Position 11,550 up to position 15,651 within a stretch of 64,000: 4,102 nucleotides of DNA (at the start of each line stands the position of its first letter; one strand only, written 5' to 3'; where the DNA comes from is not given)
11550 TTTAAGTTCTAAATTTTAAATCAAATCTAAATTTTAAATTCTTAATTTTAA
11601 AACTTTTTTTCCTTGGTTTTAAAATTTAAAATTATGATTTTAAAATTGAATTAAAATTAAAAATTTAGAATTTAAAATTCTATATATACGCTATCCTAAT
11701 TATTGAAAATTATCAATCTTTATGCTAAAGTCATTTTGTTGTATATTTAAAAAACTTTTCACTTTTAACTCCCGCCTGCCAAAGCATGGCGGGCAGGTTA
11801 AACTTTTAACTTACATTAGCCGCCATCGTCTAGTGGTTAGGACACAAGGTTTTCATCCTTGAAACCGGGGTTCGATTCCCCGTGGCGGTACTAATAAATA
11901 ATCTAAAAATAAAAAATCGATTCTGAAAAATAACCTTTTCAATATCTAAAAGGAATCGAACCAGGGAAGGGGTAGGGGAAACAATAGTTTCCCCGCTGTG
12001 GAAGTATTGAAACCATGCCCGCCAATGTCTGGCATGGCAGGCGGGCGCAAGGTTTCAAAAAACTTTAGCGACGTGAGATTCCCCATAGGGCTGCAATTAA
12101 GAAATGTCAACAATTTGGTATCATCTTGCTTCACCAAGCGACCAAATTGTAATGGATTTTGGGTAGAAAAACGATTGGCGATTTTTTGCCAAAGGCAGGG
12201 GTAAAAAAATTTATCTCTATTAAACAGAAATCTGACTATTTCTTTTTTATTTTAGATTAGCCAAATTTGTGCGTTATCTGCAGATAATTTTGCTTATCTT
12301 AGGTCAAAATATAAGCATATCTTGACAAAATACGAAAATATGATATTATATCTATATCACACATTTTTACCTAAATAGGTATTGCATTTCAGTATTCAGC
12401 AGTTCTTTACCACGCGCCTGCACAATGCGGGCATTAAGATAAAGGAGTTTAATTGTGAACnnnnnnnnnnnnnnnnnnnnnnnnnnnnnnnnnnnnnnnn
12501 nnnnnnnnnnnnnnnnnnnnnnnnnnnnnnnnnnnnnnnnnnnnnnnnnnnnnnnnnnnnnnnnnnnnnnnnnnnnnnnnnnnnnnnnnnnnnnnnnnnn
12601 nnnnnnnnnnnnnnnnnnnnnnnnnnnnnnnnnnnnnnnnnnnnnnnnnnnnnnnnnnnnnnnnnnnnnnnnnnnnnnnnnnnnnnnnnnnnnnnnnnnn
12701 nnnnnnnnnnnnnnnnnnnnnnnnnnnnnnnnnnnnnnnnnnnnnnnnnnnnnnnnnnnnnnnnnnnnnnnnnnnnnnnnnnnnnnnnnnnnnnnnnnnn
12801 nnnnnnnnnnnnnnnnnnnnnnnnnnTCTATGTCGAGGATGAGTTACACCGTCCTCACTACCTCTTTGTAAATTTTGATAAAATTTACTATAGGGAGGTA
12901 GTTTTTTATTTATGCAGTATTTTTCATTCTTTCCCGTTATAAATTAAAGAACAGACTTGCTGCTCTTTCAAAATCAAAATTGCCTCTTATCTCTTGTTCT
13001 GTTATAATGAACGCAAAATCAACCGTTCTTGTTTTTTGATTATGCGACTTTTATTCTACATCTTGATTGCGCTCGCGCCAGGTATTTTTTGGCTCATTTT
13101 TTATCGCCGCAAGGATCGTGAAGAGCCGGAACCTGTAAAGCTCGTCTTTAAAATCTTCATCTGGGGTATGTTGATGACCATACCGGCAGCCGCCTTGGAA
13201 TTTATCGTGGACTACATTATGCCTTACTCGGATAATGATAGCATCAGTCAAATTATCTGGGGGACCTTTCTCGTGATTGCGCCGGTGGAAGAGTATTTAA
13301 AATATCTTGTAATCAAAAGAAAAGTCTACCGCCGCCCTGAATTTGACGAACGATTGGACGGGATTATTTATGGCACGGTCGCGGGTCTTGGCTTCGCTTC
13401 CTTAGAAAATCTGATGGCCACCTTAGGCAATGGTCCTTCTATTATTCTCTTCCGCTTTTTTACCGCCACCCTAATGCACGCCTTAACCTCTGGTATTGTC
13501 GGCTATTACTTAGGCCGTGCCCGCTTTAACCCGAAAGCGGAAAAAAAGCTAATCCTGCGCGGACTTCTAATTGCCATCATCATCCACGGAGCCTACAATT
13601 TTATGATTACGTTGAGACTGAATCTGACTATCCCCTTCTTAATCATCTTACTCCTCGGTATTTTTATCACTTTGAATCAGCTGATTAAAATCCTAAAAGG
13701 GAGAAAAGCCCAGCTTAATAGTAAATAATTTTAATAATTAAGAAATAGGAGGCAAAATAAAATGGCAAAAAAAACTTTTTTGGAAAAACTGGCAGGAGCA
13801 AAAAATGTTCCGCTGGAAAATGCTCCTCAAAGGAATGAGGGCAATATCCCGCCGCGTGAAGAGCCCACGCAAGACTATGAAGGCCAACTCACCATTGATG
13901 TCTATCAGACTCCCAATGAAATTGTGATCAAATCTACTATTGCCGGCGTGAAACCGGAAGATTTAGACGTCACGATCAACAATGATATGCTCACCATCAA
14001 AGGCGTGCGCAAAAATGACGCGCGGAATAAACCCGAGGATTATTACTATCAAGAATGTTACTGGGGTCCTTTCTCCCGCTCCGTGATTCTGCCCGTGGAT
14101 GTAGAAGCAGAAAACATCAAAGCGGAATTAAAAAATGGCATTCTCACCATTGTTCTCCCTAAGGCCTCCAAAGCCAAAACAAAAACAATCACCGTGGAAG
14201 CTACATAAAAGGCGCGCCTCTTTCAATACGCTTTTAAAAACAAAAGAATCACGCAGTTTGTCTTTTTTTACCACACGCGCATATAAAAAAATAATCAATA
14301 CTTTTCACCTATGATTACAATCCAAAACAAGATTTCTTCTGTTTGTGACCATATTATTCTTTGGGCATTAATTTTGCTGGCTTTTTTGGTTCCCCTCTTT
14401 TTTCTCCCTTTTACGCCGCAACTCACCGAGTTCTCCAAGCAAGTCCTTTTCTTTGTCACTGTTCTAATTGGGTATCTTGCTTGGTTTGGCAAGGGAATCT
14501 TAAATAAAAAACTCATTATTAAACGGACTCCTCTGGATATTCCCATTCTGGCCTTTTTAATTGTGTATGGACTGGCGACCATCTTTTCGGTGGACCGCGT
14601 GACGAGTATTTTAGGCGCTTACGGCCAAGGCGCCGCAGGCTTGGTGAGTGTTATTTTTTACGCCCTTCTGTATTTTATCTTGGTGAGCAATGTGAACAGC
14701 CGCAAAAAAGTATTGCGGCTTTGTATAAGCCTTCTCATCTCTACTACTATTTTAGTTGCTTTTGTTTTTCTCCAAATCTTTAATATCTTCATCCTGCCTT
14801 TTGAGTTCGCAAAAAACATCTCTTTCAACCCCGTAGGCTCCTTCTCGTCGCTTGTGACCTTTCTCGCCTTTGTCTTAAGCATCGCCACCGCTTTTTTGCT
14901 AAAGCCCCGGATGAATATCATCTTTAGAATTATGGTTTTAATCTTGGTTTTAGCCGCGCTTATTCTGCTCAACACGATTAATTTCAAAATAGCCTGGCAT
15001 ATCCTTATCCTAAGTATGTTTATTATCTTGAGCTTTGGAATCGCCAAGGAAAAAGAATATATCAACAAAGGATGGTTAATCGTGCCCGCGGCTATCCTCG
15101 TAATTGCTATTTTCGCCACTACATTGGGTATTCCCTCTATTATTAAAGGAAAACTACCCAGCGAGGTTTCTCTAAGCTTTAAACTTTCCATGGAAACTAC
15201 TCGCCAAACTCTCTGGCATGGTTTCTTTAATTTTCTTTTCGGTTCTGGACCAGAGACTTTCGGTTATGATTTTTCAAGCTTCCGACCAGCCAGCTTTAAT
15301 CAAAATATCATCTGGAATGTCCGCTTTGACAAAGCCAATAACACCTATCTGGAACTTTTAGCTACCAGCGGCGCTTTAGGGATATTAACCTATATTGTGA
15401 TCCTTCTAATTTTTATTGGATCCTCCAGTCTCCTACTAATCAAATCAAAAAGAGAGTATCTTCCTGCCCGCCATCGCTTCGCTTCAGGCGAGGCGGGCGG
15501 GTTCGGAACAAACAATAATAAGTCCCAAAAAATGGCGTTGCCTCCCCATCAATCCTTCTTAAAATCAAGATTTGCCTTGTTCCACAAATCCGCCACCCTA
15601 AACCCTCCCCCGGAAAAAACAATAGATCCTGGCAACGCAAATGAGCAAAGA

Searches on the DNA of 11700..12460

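Call 59: search_rna_families(source=window, start=11700, end=12460, threshold=evalue, max_evalue=1)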
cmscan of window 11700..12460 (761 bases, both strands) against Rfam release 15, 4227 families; matches with E-value up to 1: 4.
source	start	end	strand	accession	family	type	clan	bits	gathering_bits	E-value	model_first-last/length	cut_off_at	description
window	11819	11890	+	RF00005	tRNA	Gene; tRNA;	CL00001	66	29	4.7e-14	1-71/71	no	tRNA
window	11819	11891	-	RF04354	Plastid-ycf2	Cis-reg;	-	25.3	65.7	0.0081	1-75/75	no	Plastid-ycf2 5UTR RNA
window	11819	11889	+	RF01684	mascRNA-menRNA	Gene;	-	24.1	42.5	0.02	1-56/56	no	MALAT1-associated small cytoplasmic RNA/MEN beta RNA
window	12216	12255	-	RF01937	mir-2780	Gene; miRNA;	-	18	95.5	0.42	1-88/88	no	mir-2780 microRNA precursor family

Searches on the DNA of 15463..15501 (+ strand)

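Call 75: build_rna_model(alignment_id=A4, structure=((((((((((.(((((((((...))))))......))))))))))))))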
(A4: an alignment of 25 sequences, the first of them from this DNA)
Model R1 built from alignment A4 (25 sequences, 48 columns); structure: as given.
model positions 43; base pairs 16; branch points 0; effective number of sequences 7.16; information 1.276 bits per position. Calibrated on 0.2 Mb of random sequence (short: E-values are rough).
structure used (alignment columns):
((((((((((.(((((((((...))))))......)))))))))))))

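Call 76: search_with_rna_model(model_id=R1, source=window, filters=off, max_evalue=10, show_alignments=8)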
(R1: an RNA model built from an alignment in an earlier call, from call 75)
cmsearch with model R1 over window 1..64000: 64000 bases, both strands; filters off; matches with E-value up to 10: 16.
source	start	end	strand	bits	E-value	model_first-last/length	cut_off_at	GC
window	15463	15501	+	55.3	2e-09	1-43/43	no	0.77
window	52809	52847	+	55.3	2e-09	1-43/43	no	0.77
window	57438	57479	-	44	4.6e-07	1-43/43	no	0.71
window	12014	12045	+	25.8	0.0031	1-43/43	no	0.69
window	11771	11797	-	22.5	0.016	1-43/43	no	0.74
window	15463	15501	-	21.7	0.023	1-43/43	no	0.77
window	52809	52847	-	21.7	0.023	1-43/43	no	0.77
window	11771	11797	+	18.8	0.096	1-43/43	no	0.74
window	57438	57479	+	16.1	0.34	1-43/43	no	0.71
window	12018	12041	-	13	1.6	1-43/43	no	0.67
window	11140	11168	+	10.6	5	1-43/43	no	0.72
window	22378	22408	-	10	6.6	1-43/43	no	0.77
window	11140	11168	-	9.8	7.5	1-43/43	no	0.72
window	11415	11432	-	9.6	8.3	1-43/43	no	0.61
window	12417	12431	+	9.6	8.3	1-43/43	no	0.67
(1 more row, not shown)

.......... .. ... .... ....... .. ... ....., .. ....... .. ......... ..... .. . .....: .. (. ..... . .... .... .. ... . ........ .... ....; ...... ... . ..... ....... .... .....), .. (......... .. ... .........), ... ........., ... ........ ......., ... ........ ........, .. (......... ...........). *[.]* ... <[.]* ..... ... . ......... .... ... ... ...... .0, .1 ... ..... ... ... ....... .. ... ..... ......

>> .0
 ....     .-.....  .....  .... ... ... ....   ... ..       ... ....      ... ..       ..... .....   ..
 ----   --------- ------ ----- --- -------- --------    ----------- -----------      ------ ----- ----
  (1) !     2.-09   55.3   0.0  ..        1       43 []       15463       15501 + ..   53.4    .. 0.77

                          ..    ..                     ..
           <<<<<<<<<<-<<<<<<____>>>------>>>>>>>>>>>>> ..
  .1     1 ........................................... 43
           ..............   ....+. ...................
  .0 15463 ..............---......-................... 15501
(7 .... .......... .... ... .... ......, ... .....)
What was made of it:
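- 15463..15501 (+): HP module inserted in-frame (13 codons, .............) in the 908-aa membrane/TPR protein gene. 39/39 identical to 52809-52847. R1 55.3 bits (call 76).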

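Call 77: search_with_rna_model(model_id=R1, sources=[L003, L004, L005, L006, L118, L119, L120, L121, L122, L124, L125], filters=off, max_evalue=10)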
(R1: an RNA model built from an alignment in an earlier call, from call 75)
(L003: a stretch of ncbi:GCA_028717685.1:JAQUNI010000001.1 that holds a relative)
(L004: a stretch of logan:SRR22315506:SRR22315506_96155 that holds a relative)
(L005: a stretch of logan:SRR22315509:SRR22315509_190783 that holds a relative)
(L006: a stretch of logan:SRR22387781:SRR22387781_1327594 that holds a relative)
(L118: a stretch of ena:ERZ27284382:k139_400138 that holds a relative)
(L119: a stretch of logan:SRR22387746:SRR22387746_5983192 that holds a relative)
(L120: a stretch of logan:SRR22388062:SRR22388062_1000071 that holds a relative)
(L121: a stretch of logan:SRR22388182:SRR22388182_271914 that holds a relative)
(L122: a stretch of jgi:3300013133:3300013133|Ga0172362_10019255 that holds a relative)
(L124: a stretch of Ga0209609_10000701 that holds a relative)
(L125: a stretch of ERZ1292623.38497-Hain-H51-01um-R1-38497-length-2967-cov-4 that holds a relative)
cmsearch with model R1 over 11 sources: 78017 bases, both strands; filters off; matches with E-value up to 10: 13.
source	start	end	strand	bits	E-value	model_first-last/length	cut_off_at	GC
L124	2564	2609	-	20.9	0.041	1-43/43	no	0.74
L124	2564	2609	+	20.6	0.049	1-43/43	no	0.74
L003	5690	5721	+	19.3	0.09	1-43/43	no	0.66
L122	2737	2772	+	17.8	0.18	1-43/43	no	0.75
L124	8676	8711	+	17.8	0.18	1-43/43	no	0.75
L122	2737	2772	-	13.2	1.7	1-43/43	no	0.75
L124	8676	8711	-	13.2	1.7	1-43/43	no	0.75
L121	1323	1352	-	10.6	6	1-43/43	no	0.4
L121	1323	1352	+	10.5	6.3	1-43/43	no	0.4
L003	5694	5717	-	10.4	6.7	1-43/43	no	0.67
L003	9161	9170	+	9.9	8.7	1-43/43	no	0.9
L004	2334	2343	+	9.9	8.7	1-43/43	no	0.9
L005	2327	2336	+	9.9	8.7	1-43/43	no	0.9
